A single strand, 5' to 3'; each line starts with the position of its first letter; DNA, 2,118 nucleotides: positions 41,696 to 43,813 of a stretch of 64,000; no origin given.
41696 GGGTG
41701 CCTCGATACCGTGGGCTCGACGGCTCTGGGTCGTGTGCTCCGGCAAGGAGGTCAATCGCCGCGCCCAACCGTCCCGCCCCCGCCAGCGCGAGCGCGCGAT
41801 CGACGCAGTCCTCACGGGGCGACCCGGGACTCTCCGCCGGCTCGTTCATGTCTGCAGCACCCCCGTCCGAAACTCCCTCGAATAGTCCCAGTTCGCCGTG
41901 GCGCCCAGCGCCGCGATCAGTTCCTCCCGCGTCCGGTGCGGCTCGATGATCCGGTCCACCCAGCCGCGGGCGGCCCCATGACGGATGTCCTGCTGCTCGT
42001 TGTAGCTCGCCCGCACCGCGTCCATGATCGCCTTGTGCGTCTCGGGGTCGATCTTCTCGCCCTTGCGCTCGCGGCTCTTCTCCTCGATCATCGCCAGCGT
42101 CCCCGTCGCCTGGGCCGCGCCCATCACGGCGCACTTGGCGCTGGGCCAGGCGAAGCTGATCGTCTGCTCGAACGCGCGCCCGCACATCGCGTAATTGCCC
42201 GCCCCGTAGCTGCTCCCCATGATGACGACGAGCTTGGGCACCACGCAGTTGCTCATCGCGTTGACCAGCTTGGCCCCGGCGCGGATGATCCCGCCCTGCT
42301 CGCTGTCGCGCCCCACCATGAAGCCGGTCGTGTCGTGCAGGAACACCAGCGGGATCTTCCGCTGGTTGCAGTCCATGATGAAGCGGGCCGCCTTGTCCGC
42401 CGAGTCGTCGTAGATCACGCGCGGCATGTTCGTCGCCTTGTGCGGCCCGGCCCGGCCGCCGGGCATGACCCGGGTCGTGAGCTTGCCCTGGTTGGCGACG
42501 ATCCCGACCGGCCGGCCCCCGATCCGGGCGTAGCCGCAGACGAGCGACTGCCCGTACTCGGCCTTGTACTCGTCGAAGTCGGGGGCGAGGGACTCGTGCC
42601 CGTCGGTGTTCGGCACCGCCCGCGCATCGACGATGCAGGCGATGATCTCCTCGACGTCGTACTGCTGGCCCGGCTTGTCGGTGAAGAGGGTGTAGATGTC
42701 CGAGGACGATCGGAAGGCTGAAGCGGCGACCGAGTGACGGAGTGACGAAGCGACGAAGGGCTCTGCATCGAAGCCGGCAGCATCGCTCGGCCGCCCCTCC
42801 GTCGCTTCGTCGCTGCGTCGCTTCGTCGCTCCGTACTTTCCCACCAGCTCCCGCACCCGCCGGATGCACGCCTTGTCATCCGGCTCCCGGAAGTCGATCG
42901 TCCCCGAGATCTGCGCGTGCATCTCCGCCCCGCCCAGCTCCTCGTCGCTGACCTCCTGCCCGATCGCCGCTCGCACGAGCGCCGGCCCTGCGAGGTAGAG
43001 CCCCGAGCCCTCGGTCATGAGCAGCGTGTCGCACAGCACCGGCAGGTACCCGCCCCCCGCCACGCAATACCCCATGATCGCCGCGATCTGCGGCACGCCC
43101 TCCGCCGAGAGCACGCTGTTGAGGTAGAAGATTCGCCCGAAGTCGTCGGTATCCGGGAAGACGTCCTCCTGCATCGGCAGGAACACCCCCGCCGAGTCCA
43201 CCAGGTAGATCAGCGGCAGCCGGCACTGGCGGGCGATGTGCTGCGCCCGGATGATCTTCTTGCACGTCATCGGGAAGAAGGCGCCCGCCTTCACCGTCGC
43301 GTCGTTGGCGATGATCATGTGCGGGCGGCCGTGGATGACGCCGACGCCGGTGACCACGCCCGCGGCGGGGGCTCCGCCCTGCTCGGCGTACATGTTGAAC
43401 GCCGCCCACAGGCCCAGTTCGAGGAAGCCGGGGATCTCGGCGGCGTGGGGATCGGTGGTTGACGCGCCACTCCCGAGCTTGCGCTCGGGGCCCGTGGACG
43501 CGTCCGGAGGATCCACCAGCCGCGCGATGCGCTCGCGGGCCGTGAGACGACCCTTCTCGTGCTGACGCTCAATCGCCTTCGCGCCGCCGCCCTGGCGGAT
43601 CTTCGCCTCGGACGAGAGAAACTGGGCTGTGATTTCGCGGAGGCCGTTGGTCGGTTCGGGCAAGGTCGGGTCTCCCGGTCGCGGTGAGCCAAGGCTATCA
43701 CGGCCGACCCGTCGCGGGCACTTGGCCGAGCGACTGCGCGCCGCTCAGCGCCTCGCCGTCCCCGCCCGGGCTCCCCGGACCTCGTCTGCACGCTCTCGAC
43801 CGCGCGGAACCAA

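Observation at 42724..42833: In-frame palindromic insertion built from tandem octamers inside an essential-looking carboxyltransferase gene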

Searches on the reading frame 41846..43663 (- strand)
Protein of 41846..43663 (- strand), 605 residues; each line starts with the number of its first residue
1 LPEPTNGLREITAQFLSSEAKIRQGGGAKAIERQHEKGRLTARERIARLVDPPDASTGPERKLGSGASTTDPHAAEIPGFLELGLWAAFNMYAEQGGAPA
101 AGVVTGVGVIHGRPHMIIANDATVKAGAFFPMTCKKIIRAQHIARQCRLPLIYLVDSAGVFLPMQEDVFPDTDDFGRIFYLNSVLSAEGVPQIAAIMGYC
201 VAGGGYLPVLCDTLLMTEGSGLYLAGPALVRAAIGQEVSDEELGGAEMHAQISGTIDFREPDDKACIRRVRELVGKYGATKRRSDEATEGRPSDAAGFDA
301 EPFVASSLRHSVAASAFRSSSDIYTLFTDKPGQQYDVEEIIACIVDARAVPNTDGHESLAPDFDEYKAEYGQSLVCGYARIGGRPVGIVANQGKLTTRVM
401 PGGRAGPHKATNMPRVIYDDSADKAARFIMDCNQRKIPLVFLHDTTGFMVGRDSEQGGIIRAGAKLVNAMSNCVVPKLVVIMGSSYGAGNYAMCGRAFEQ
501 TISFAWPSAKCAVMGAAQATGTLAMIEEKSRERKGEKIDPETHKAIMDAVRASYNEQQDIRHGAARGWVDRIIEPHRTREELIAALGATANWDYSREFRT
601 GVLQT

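Call 9: search_protein_families(library=pfam, proteins=[window:41846-43663:-])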
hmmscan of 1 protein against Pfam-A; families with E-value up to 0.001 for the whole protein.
window:41846-43663:- (605 aa): 2 families
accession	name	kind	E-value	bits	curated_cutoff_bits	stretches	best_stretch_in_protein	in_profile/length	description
PF01039.27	Carboxyl_trans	-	4.8e-126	421.7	22.3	1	92-591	35-480/493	Carboxyl transferase domain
PF03255.19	ACCA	-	4.2e-10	39.7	23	1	372-490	92-201/310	Acetyl co-enzyme A carboxylase carboxyltransferase-like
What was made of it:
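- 41846..43663 (-): Host gene: 605-aa acyl-CoA carboxylase carboxyltransferase (beta) subunit, MCC-beta/AccD1-like. PF01039, E = 4.8e-126 (call 9).
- On Acyl-CoA carboxylase carboxyltransferase beta subunit (host gene): PF01039, E = 4.8e-126, residues 92-591 (call 9).
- Checked: The host is a carboxyltransferase: PF01039, E = 4.8e-126 (call 9).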

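Call 12: search_solved_structures(query=window:41846-43663:-, show_alignments=3)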
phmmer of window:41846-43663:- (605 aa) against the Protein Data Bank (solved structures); distinct sequences matched with E-value up to 0.001: 68 (the best 60 are shown).
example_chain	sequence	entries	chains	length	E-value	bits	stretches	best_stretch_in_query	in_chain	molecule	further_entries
4q0g_A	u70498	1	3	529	4.4e-113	381.9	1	79-589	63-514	Probable acetyl-/propionyl-CoA carboxylase (Beta subunit) AccD1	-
3u9r_B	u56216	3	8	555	5.5e-109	368.4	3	80-275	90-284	Methylcrotonyl-CoA carboxylase, beta-subunit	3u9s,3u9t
8j4z_J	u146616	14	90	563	1.6e-107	363.5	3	80-282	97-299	Methylcrotonoyl-CoA carboxylase beta chain, mitochondrial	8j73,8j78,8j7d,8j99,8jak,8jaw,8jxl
9tps_A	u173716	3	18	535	1.9e-106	360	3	80-276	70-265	Propionyl CoA carboxylase beta subunit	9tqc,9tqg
9yx0_G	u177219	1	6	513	2.9e-105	356.1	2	79-279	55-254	Carboxyl transferase domain protein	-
8rth_B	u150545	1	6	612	7e-103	348.2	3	79-277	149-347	methylcrotonoyl-CoA carboxylase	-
8f41_B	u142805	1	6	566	2.3e-101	343.2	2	80-278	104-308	3-methylcrotonyl-CoA carboxylase, beta-subunit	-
8f3d_A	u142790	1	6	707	5.3e-101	342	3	80-278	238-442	3-methylcrotonyl-CoA carboxylase beta-subunit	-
5ikl_B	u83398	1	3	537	4.9e-82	279.4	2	331-582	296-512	Geranyl-CoA carboxylase, beta-subunit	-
1on3_A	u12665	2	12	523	6.6e-66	226.1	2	362-590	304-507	Methylmalonyl-CoA carboxyltransferase 12S subunit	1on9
1vrg_A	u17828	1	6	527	1.3e-65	225.2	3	317-588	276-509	propionyl-CoA carboxylase, beta subunit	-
2a7s_A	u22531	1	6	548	1.5e-60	208.4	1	100-585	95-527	Probable propionyl-CoA carboxylase beta chain 5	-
2bzr_A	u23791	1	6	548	1.6e-59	205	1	100-585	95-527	PROPIONYL-COA CARBOXYLASE BETA CHAIN 5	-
3n6r_B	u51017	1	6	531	9.4e-59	202.5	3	324-591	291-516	Propionyl-CoA carboxylase, beta subunit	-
7w5u_A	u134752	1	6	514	9.4e-59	202.5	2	16-295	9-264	Acetyl-CoA carboxylase complex, beta-chain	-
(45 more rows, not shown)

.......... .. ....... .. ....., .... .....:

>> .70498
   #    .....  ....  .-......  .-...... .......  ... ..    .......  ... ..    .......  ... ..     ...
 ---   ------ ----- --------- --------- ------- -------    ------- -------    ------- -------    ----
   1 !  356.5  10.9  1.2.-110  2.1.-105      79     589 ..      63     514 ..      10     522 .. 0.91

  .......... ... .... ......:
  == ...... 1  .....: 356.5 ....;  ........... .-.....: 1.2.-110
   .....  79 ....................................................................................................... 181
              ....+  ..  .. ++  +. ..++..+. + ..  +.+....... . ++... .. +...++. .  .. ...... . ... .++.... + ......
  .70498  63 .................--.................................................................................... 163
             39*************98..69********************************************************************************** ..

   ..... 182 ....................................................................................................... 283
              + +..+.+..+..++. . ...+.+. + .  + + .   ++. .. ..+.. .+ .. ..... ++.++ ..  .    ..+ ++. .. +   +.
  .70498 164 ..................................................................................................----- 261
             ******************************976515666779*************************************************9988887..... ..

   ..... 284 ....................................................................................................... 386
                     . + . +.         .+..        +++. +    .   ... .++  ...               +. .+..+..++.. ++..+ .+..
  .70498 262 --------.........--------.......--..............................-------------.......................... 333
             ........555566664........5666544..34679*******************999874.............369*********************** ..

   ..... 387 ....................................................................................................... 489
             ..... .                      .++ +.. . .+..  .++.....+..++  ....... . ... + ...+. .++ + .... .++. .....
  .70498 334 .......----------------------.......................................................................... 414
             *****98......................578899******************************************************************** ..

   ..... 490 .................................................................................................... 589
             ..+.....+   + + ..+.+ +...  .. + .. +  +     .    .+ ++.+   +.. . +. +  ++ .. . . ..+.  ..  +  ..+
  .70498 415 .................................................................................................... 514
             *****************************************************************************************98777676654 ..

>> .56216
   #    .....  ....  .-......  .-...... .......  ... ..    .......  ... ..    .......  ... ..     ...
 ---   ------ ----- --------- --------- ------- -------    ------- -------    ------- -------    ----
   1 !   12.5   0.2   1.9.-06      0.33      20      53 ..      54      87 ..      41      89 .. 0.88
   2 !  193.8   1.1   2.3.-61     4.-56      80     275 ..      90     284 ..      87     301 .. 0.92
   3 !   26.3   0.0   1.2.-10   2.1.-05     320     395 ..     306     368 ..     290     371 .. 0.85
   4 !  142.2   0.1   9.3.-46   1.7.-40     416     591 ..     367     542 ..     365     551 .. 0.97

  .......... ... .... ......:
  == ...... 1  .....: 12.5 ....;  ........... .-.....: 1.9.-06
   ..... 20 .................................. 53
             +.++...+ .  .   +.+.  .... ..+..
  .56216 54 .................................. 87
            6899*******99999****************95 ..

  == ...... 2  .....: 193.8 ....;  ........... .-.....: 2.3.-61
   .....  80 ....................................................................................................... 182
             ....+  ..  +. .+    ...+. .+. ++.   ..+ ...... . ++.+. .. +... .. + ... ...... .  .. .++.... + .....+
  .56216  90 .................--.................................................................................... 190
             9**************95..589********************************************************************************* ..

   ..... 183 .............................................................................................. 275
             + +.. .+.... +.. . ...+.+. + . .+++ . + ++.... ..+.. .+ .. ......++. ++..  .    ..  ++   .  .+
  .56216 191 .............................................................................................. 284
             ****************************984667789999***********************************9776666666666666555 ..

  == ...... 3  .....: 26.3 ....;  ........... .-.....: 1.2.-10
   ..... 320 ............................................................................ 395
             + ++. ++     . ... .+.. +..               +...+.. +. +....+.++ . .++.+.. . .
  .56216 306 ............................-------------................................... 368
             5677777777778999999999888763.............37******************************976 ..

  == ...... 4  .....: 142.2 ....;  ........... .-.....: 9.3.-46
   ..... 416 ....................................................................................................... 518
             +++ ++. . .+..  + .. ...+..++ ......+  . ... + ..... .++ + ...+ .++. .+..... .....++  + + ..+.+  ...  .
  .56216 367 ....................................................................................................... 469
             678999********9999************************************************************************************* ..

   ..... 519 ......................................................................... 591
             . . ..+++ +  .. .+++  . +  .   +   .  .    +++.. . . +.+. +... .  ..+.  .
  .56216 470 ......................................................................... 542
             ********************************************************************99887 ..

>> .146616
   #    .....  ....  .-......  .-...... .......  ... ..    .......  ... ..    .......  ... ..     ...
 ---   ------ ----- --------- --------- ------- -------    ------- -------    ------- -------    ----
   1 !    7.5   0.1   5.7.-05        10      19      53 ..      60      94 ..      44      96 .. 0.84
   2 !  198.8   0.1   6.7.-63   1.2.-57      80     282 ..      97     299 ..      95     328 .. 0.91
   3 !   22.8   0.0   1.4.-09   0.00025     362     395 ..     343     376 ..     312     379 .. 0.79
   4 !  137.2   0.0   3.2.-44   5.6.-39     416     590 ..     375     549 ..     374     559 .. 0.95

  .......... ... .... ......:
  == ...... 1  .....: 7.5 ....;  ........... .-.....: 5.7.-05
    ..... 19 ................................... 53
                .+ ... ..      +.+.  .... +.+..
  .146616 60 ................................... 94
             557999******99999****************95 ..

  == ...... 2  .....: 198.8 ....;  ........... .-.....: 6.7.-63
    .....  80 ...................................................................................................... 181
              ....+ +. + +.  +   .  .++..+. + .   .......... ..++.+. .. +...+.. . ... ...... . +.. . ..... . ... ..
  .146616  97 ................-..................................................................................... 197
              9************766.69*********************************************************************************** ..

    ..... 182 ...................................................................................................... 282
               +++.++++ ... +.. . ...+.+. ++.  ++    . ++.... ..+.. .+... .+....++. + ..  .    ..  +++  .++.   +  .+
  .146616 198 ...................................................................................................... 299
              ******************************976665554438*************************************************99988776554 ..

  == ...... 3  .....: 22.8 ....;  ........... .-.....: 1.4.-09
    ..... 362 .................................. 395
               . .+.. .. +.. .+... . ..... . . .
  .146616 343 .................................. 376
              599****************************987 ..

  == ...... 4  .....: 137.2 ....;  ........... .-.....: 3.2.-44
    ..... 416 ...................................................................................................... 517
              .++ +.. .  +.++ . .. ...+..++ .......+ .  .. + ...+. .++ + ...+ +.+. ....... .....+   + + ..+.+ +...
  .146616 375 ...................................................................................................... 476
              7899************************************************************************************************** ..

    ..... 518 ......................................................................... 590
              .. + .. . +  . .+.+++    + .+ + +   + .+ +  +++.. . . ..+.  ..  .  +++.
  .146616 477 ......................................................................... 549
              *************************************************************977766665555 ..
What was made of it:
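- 41846..43663 (-): Best PDB matches are 4q0g AccD1 and 3u9r MCC beta (call 12).
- On Acyl-CoA carboxylase carboxyltransferase beta subunit (host gene): 4q0g AccD1 4.4e-113 and 3u9r MCC beta 5.5e-109 (call 12).
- The position is exactly between the two domains (call 12).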

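Call 13: search_protein_families(library=ncbifam, proteins=[window:41846-43663:-])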
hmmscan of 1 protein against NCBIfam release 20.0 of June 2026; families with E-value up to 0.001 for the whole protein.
window:41846-43663:- (605 aa): 9 families
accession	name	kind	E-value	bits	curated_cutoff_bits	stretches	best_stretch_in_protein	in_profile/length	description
TIGR01117.1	mmdA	subfamily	1.1e-93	314.8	998.8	3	316-589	260-495/512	methylmalonyl-CoA decarboxylase subunit alpha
NF041504.1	AccA_sub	subfamily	1e-11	44.8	300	1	372-492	39-150/257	carboxyltransferase subunit alpha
TIGR00513.1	accA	equivalog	3.2e-10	39.9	319.3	1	372-490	96-205/321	acetyl-CoA carboxylase carboxyl transferase subunit alpha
NF004344.0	PRK05724.1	equivalog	1.3e-09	37.7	357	1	372-491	96-206/319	acetyl-CoA carboxylase carboxyltransferase subunit alpha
TIGR03133.1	malonate_beta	equivalog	1.4e-06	27.8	278.15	1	101-240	47-189/274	biotin-independent malonate decarboxylase subunit beta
NF005530.0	PRK07189.1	equivalog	1.9e-06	27.2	228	1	102-237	58-196/303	biotin-independent malonate decarboxylase subunit beta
TIGR03134.1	malonate_gamma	equivalog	6.5e-05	22.5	237.15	0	359-516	9-162/258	biotin-independent malonate decarboxylase subunit gamma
NF008971.0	PRK12319.1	equivalog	0.00065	19.3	406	0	420-493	82-155/256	acetyl-CoA carboxylase carboxyl transferase subunit alpha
TIGR00515.1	accD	equivalog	0.0007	19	317.45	0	101-169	108-174/285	acetyl-CoA carboxylase, carboxyltransferase subunit beta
